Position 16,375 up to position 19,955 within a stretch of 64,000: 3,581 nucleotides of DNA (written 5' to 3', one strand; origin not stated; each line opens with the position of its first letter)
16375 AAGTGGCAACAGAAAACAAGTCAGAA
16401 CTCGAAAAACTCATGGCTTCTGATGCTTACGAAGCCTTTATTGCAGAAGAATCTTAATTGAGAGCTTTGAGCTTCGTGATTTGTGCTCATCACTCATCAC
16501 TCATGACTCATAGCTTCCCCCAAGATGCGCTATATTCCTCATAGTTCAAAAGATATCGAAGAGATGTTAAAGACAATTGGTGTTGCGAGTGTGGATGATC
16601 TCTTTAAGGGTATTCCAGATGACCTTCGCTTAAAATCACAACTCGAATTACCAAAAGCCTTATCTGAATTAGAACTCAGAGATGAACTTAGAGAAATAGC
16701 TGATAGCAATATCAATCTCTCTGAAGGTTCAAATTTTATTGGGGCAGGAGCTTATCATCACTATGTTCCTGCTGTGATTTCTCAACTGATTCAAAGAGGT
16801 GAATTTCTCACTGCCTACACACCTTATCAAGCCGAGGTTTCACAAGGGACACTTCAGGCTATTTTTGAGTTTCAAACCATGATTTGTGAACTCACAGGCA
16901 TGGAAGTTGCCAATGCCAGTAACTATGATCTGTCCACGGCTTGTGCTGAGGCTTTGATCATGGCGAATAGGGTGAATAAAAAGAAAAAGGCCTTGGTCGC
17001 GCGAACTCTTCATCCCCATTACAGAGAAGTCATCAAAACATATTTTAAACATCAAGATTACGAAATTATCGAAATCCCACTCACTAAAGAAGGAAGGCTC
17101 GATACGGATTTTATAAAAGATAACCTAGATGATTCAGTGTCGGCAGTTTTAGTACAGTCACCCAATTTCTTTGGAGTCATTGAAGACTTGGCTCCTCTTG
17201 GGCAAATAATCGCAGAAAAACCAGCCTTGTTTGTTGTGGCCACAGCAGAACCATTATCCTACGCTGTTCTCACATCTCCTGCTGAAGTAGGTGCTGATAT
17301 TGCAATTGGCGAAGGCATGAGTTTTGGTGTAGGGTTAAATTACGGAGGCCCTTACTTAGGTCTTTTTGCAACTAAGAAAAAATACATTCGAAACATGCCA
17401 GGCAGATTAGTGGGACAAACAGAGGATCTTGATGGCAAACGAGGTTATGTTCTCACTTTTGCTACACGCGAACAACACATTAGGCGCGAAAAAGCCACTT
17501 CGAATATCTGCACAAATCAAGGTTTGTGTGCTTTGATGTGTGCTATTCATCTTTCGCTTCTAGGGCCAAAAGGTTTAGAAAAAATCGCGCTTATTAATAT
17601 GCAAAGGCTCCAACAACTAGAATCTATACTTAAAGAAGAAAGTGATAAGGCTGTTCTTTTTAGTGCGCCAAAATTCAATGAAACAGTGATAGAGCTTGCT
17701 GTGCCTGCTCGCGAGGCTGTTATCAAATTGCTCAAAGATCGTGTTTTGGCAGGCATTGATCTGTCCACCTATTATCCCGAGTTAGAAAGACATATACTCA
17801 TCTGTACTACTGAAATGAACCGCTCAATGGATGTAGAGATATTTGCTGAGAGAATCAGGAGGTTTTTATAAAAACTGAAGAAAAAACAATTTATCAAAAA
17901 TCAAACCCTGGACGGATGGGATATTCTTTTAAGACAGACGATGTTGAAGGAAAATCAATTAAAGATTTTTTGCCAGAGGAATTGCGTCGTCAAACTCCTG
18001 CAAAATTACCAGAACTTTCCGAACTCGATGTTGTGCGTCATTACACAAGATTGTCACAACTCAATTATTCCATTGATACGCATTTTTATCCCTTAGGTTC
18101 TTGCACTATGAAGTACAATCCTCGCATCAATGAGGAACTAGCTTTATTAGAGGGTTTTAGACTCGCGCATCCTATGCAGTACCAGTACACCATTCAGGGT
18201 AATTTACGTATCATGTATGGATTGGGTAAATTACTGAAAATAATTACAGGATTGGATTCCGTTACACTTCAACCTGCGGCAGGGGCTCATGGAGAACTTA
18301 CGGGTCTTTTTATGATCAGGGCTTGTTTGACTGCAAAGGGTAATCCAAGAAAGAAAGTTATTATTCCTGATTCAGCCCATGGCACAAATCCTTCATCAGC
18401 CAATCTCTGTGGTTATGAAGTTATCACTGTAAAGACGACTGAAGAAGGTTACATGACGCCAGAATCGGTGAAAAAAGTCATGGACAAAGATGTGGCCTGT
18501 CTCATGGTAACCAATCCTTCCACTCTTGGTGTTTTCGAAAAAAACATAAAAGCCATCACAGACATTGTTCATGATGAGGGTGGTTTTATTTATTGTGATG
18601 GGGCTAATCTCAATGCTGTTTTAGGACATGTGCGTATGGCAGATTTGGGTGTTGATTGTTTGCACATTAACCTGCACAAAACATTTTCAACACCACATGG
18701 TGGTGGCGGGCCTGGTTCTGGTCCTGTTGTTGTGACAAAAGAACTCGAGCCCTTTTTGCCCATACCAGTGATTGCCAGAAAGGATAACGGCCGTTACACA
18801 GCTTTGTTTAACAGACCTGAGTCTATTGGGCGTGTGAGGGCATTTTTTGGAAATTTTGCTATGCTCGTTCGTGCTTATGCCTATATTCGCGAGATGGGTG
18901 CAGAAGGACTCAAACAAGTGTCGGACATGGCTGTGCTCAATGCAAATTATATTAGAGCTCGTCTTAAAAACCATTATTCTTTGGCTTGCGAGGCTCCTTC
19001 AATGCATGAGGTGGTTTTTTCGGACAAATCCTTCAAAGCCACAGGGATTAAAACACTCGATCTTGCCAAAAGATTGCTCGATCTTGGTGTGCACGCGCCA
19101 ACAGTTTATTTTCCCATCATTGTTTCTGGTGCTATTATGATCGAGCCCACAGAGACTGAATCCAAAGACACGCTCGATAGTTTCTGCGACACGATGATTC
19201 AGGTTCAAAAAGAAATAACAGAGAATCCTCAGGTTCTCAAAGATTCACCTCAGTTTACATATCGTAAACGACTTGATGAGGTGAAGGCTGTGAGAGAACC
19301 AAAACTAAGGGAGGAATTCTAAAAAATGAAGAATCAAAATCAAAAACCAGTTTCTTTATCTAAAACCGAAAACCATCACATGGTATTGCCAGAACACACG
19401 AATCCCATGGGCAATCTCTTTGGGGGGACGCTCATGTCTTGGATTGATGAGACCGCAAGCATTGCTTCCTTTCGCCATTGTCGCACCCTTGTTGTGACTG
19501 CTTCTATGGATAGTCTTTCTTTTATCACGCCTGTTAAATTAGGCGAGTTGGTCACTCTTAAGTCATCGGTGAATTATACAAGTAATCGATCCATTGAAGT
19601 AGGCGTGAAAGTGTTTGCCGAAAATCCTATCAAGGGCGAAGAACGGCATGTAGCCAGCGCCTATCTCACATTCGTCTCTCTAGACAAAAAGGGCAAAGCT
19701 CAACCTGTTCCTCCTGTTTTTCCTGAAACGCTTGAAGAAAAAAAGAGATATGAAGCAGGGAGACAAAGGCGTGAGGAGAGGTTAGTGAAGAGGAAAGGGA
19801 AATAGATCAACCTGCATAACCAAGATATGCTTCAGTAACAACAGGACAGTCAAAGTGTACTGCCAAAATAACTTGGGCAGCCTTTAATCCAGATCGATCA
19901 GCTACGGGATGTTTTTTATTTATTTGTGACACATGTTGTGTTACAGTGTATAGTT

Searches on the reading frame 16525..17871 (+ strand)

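Call 84: search_protein_families(library=pfam, proteins=[window:16525-17871:+], max_evalue=0.00001)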
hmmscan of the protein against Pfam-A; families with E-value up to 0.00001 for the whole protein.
window:16525-17871:+ (448 aa): 2 families
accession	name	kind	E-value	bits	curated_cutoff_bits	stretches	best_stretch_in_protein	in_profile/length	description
PF02347.22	GDC-P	-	2.3e-136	455.6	26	1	1-438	1-423/429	Glycine cleavage system P-protein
PF00266.25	Aminotran_5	-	5.6e-06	26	21.5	1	145-259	77-194/371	Aminotransferase class-V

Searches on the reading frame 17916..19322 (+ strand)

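Call 84: search_protein_families(library=pfam, proteins=[window:17916-19322:+], max_evalue=0.00001)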
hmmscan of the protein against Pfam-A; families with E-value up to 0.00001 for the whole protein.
window:17916-19322:+ (468 aa): 3 families
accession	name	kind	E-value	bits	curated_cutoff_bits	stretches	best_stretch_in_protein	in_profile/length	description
PF21478.3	GcvP2_C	-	2.6e-29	102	27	1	336-436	2-104/122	Glycine dehydrogenase, C-terminal domain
PF00266.25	Aminotran_5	-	3.8e-09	36.4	21.5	1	131-262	74-207/371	Aminotransferase class-V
PF02347.22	GDC-P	-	1.3e-07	31.3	26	1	15-372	27-383/429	Glycine cleavage system P-protein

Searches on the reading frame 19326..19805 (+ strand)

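Call 84: search_protein_families(library=pfam, proteins=[window:19326-19805:+], max_evalue=0.00001)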
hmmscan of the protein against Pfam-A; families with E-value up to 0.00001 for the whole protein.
window:19326-19805:+ (159 aa): 1 family
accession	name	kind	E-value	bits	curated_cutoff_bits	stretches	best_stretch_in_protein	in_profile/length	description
PF03061.28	4HBT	-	4.9e-20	72.1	20.6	1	28-102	1-76/79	Thioesterase superfamily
